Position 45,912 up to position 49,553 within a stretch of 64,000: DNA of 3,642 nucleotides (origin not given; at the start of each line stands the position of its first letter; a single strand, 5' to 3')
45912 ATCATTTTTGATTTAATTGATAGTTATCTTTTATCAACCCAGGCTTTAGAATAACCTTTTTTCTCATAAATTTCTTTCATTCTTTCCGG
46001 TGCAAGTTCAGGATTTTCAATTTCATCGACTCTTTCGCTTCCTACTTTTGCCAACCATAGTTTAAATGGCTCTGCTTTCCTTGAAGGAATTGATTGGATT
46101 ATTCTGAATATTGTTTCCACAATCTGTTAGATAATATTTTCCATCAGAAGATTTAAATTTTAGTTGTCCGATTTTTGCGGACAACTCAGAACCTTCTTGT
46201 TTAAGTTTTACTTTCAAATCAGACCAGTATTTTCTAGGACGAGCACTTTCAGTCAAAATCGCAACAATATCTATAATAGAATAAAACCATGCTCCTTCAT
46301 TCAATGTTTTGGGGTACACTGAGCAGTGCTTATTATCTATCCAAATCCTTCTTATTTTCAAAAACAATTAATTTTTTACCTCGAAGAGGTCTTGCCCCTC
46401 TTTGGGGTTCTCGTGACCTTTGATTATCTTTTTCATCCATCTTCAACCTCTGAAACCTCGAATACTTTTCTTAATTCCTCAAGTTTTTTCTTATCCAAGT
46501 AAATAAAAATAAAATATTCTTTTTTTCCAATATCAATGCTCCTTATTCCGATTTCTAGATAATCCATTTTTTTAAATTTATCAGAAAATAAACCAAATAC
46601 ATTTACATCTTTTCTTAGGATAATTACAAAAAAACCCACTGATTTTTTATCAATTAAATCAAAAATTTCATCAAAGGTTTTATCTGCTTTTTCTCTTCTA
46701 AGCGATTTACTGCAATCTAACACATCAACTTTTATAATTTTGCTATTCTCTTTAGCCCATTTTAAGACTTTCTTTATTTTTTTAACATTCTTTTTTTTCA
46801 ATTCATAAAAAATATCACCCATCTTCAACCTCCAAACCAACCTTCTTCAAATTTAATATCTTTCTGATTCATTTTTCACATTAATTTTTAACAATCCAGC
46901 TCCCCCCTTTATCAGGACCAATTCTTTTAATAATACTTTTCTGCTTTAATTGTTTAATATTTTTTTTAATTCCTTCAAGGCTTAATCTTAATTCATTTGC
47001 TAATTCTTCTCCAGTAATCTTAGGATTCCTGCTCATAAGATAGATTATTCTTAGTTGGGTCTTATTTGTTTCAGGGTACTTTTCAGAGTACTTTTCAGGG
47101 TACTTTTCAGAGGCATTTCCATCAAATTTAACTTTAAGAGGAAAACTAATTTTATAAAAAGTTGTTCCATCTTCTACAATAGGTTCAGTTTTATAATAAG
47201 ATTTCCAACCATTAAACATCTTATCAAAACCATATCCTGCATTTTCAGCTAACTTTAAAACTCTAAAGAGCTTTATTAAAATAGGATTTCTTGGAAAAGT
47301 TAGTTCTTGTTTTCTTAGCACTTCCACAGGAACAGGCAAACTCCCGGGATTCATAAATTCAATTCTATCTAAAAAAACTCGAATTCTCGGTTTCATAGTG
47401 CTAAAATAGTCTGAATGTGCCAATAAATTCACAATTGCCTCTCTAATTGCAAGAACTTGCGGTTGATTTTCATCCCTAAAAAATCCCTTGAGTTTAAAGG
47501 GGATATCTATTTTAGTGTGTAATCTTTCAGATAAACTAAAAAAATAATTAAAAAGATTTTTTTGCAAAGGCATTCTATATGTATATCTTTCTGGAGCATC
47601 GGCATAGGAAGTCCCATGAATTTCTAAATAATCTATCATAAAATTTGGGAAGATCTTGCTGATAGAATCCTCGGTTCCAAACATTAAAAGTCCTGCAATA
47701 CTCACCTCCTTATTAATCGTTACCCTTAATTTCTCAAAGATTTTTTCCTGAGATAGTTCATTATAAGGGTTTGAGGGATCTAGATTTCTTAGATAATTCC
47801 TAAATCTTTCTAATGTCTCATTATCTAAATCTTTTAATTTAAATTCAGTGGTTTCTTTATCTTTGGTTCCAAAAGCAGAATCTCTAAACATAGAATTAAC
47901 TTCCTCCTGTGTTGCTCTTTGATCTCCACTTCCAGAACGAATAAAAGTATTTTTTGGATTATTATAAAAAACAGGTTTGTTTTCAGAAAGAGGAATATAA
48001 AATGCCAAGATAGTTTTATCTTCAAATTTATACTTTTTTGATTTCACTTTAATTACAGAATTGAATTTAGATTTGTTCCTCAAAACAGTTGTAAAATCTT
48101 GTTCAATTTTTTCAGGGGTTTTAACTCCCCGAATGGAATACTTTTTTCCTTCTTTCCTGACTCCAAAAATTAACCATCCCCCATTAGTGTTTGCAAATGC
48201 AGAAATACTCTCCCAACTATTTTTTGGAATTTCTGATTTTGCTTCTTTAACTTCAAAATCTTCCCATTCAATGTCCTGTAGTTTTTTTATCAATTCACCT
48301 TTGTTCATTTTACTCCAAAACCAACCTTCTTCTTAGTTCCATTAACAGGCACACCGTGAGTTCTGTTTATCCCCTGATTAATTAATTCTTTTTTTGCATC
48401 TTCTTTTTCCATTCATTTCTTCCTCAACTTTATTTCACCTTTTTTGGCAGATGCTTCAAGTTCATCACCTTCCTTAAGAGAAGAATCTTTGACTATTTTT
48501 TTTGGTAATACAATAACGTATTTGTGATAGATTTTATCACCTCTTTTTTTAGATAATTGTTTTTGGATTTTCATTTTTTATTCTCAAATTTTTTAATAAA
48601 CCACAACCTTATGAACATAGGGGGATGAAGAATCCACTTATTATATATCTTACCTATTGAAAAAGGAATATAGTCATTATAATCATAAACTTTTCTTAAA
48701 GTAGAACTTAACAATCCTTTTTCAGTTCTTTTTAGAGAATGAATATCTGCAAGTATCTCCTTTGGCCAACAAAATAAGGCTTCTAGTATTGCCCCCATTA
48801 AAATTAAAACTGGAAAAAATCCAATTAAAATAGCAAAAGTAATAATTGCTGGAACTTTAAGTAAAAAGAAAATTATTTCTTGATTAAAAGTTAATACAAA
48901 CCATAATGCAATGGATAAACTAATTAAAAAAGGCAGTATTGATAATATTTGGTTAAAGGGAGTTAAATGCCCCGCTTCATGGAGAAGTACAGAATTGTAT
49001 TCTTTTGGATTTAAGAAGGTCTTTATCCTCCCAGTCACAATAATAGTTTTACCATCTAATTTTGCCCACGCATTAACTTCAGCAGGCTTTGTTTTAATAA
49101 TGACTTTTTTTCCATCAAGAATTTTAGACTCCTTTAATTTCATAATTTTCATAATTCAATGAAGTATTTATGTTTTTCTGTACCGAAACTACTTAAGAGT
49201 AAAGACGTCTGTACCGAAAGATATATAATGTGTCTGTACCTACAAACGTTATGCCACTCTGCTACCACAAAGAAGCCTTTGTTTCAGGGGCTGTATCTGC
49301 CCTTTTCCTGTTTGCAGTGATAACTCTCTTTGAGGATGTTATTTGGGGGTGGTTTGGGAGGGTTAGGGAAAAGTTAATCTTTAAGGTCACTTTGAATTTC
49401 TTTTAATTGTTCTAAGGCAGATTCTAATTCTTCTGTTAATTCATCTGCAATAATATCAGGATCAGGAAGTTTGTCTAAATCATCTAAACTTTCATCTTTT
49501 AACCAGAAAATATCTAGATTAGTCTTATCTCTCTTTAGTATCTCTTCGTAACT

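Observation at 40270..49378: G-rich 40-bp direct repeats bound a 9-kb block (recQ to metalloprotease)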

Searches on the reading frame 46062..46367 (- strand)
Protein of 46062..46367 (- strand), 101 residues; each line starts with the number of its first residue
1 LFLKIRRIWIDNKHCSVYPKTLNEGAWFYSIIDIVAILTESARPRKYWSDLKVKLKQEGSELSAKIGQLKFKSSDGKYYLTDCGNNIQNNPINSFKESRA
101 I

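Call 12: search_protein_families(library=pfam, proteins=[window:46062-46367:-], max_evalue=0.01)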
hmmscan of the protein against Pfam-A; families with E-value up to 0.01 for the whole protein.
window:46062-46367:- (101 aa): 0 families

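Call 84: search_protein_families(library=phrogs, proteins=[window:46062-46367:-], max_evalue=0.001)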
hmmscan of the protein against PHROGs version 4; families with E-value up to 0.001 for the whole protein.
window:46062-46367:- (101 aa): 1 family
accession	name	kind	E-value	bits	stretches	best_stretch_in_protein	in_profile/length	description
phrog_15286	-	unknown function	1.2e-15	58.3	1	25-88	24-87/274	-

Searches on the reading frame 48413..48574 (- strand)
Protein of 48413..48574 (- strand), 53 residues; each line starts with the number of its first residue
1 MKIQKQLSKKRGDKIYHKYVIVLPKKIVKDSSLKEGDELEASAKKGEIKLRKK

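Call 74: search_protein_families(library=padloc, proteins=[window:48413-48574:-], max_evalue=0.001)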
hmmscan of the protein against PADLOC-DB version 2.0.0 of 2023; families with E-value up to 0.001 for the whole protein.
window:48413-48574:- (53 aa): 0 families

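Call 84: search_protein_families(library=phrogs, proteins=[window:48413-48574:-], max_evalue=0.001)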
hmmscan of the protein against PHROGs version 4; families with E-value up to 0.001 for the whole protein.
window:48413-48574:- (53 aa): 1 family
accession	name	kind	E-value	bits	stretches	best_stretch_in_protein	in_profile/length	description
phrog_4681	-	moron, auxiliary metabolic gene and host takeover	0.00044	21.1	1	14-52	9-47/87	antitoxin from a toxin-antitoxin system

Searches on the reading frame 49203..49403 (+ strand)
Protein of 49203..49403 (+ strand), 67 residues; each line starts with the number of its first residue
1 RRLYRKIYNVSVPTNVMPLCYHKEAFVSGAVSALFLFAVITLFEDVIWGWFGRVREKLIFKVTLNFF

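Call 53: search_protein_representatives(protein=window:49203-49403:+)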
Query: 67 residues. Proteins with E-value up to 0.001 (for the whole library): 13; up to 1e-10: 0; up to 1e-30: 0. The best 13 are listed.
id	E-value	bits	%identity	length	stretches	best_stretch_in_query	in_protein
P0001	1.8e-06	44.1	56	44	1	18-56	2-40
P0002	4.7e-06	42.8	60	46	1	17-62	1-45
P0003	4.7e-06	42.8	59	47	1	19-55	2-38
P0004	1.3e-05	41.4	55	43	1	17-56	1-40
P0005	1.6e-05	41.1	55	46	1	19-56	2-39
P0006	2.2e-05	40.7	44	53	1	14-56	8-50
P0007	8.8e-05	38.8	51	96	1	15-55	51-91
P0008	9.2e-05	38.7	50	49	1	10-56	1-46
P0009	1.0e-04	38.6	53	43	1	19-54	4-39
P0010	1.4e-04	38.1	53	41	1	19-56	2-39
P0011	1.6e-04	37.9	46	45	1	17-55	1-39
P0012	6.8e-04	35.9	50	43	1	17-58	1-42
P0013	8.7e-04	35.6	50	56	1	19-54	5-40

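Call 57: search_protein_families(library=pfam, proteins=[P0001, P0002, P0003, P0005, P0008, P0013], max_evalue=10)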
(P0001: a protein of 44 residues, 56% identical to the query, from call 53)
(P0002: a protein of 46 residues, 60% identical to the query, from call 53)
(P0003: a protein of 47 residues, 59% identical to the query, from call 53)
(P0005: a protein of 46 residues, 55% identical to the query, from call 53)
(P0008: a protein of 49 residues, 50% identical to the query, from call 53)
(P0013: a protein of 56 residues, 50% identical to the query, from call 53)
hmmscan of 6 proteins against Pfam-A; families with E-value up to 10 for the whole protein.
P0001 (44 aa): 0 families

P0002 (46 aa): 1 family
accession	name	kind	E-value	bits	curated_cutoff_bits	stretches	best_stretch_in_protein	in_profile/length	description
PF08122.17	NDUF_B12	-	0.037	14.3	22.7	1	7-32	23-47/55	NADH-ubiquinone oxidoreductase B12 subunit family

P0003 (47 aa): 0 families

P0005 (46 aa): 0 families

P0008 (49 aa): 0 families

P0013 (56 aa): 0 families

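Call 58: search_protein_families(library=ncbifam, proteins=[P0001, P0002, P0003, P0005, P0008, P0013], max_evalue=10)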
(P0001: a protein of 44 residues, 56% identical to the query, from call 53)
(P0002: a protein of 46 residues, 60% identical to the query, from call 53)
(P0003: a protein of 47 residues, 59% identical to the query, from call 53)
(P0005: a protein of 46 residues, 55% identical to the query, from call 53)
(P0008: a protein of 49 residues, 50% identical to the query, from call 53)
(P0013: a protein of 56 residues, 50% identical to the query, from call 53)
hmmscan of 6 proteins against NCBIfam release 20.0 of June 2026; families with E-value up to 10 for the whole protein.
P0001 (44 aa): 0 families

P0002 (46 aa): 1 family
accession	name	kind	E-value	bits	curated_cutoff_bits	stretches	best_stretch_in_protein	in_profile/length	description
NF009776.0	PRK13275.1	equivalog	0.28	10.5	64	1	8-27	46-65/70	tetrahydromethanopterin S-methyltransferase subunit F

P0003 (47 aa): 0 families

P0005 (46 aa): 0 families

P0008 (49 aa): 0 families

P0013 (56 aa): 0 families

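Call 68: find_encoding_contigs(protein=P0003, flank=6000, max_places=3)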
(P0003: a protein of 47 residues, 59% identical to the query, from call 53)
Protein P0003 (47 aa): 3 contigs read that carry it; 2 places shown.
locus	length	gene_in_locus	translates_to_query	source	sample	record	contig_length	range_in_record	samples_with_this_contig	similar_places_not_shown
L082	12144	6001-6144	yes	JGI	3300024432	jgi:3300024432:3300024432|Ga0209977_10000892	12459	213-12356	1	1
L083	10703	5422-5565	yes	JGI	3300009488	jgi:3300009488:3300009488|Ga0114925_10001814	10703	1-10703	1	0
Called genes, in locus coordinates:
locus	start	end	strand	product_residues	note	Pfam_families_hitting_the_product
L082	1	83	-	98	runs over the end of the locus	?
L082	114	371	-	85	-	-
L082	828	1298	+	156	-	-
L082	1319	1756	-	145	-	-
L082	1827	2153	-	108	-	-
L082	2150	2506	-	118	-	-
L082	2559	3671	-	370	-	-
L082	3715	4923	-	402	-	PF03602:Cons_hypoth95 (faint), PF01555:N6_N4_Mtase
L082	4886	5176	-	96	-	-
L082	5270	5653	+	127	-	-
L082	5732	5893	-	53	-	PF04014:MazE_antitoxin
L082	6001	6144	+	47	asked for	-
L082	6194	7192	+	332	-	PF02195:ParB_N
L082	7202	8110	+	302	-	PF13676:TIR_2 (weak)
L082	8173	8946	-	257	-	PF13392:HNH_3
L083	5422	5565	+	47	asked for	-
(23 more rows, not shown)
